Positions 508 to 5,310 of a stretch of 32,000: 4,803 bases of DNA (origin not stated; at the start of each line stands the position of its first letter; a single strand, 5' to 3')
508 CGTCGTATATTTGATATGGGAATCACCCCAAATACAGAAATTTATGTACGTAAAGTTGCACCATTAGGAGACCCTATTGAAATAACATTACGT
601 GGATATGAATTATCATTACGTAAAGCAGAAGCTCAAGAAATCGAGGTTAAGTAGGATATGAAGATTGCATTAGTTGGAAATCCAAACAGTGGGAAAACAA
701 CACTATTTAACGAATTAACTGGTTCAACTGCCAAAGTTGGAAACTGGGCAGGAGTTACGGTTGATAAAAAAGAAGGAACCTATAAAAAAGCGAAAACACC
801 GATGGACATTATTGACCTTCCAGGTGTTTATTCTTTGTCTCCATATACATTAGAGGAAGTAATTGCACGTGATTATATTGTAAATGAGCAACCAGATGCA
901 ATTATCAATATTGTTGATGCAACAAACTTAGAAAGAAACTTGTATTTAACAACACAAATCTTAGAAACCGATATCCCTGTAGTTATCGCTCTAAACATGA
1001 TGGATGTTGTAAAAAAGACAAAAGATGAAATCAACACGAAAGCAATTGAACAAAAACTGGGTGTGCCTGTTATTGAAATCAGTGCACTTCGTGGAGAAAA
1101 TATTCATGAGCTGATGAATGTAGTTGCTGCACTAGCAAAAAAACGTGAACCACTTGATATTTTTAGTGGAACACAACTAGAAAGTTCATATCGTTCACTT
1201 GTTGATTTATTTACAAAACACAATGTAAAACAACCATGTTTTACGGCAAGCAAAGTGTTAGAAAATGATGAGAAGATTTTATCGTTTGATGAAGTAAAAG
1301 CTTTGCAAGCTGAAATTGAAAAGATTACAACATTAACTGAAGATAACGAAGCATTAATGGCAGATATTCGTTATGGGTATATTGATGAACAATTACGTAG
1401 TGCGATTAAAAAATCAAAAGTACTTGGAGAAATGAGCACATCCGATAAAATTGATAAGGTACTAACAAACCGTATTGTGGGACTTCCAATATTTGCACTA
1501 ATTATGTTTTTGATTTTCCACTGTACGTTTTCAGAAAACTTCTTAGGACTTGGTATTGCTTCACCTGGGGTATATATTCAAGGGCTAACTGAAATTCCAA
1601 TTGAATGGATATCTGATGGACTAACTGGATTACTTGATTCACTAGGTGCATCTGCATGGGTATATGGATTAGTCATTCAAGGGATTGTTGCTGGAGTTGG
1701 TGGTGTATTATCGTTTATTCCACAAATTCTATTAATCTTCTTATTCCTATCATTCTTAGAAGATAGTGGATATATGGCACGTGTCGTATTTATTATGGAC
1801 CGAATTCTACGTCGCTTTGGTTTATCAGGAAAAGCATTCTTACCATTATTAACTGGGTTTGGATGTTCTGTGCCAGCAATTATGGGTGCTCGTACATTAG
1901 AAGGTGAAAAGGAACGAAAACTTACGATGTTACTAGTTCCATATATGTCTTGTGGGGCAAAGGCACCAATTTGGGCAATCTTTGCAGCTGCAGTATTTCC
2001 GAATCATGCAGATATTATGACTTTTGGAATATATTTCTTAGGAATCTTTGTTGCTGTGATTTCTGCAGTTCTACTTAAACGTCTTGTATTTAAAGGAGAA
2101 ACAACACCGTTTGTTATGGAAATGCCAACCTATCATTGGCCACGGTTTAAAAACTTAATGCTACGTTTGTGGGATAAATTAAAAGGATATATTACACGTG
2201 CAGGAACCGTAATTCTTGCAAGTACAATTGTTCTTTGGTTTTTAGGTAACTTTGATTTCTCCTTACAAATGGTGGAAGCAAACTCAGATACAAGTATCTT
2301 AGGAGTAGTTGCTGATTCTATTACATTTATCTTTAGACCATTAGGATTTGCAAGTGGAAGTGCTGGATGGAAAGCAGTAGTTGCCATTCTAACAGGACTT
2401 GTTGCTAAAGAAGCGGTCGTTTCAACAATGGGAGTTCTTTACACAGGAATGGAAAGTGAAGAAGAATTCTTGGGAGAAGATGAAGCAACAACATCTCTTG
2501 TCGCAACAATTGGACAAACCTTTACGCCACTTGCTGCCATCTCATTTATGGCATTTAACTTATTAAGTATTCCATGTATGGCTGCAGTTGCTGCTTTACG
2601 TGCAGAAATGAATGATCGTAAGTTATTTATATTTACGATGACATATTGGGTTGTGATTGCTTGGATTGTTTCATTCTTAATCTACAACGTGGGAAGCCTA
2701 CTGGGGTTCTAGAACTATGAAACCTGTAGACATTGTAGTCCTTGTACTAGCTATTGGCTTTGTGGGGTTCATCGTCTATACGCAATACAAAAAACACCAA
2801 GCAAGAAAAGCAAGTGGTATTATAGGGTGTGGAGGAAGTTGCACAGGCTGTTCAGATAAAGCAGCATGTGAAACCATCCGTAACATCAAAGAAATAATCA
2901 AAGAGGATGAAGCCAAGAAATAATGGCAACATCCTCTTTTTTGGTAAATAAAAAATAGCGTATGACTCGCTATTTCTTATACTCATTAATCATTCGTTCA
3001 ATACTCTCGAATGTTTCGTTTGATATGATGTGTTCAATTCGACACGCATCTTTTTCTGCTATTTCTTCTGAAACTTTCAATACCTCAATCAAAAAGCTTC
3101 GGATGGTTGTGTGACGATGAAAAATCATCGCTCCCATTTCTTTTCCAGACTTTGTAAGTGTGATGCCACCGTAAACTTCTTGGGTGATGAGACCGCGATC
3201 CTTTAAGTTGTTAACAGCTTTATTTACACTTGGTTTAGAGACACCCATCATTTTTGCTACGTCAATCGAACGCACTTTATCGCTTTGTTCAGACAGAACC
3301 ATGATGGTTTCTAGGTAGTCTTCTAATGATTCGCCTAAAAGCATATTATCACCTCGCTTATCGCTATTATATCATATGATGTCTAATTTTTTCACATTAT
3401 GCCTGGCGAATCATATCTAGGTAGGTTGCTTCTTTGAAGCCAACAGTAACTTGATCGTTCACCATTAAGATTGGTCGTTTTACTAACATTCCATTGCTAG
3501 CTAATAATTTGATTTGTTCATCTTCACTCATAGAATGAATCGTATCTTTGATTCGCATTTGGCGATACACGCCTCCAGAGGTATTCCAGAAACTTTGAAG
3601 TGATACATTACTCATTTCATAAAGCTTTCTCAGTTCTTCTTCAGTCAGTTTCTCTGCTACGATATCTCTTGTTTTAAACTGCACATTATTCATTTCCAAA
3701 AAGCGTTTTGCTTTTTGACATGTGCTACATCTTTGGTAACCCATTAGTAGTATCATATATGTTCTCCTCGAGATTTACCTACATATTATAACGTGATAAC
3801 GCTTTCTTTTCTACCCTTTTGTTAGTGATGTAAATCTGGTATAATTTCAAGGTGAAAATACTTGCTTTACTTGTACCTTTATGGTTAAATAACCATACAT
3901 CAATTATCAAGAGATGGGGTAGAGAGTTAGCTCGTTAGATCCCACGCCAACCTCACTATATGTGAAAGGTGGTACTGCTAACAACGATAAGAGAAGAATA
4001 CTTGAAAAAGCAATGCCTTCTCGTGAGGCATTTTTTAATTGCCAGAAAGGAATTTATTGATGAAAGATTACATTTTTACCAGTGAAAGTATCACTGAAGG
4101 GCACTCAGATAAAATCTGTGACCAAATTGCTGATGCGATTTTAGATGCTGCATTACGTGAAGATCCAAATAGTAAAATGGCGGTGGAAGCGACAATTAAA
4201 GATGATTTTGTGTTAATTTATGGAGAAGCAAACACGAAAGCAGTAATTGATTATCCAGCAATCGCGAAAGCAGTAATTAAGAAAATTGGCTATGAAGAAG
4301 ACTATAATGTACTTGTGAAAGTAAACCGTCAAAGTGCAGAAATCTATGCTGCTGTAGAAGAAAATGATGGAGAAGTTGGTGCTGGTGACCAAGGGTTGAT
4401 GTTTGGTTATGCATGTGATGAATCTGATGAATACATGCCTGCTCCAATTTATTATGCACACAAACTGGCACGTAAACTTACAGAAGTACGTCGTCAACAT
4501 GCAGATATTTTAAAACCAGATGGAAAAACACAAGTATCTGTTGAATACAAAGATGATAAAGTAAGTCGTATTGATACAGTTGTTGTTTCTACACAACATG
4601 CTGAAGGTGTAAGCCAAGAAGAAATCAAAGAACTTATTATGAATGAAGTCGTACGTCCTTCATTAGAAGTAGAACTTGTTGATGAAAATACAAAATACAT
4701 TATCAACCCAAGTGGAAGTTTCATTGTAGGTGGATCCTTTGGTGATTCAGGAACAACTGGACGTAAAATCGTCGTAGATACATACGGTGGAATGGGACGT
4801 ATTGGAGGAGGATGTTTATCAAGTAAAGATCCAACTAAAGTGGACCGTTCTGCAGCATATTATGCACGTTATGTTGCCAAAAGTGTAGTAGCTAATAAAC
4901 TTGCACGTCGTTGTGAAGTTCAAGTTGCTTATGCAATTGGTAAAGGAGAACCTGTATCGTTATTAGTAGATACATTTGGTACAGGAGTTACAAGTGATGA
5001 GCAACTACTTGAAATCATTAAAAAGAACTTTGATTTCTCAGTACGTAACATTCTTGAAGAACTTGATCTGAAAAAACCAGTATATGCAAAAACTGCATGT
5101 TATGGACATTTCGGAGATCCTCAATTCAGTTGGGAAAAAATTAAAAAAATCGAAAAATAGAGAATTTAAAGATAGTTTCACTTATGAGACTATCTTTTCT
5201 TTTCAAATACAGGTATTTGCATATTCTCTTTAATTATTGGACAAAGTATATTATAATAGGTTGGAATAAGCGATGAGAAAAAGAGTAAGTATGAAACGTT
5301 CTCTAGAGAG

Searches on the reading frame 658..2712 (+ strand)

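Call 9: search_protein_families(library=pfam, proteins=[window:658-2712:+], max_evalue=0.01)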
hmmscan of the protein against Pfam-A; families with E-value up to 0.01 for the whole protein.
window:658-2712:+ (684 aa): 12 families
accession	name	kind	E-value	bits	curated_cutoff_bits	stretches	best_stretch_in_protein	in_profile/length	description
PF02421.24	FeoB_N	-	1.6e-66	223.1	27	1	2-154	2-154/156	Ferrous iron transport protein B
PF07670.19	Gate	-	4.1e-36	124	29.6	2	350-442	1-100/104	Nucleoside recognition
PF07664.17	FeoB_C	-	7.3e-22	77.3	26.6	1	456-507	2-54/54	Ferrous iron transport protein B C terminus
PF01926.29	MMR_HSR1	-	5.1e-21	75.3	21.9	1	2-113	1-112/113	50S ribosome-binding GTPase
PF00009.33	GTP_EFTU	-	9.5e-10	38.8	26.5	1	3-160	6-186/188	Elongation factor Tu GTP binding domain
PF09439.16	SRPRB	-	6.4e-07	29.4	25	1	3-102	6-96/178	Signal recognition particle receptor beta subunit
PF17910.6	FeoB_Cyto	-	4.6e-06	27.4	23.4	1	172-251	3-90/90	FeoB cytosolic helical domain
PF03193.22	RsgA_GTPase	-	7.2e-06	26.4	30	1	91-157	42-105/174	RsgA GTPase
PF00350.29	Dynamin_N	-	0.0027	18.2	27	0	3-24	1-22/168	Dynamin family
PF00071.28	Ras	-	0.0035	17.4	21.6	0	2-157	1-157/162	Ras family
PF00025.27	Arf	-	0.0064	16.4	22.3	0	1-156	15-170/174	ADP-ribosylation factor family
PF10662.15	PduV-EutP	-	0.0098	16.1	21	0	2-156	3-141/143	Ethanolamine utilisation - propanediol utilisation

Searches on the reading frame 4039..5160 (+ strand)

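Call 9: search_protein_families(library=pfam, proteins=[window:4039-5160:+], max_evalue=0.01)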
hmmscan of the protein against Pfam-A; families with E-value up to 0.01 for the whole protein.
window:4039-5160:+ (373 aa): 3 families
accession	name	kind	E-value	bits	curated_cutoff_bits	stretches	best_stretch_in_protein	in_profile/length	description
PF02773.21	S-AdoMet_synt_C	-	3.5e-63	212.1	25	1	230-367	1-138/138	S-adenosylmethionine synthetase, C-terminal domain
PF02772.21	S-AdoMet_synt_M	-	1.4e-46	157.9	29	1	112-228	1-120/120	S-adenosylmethionine synthetase, central domain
PF00438.25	S-AdoMet_synt_N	-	7.4e-31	107.1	33.1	1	11-101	2-89/99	S-adenosylmethionine synthetase, N-terminal domain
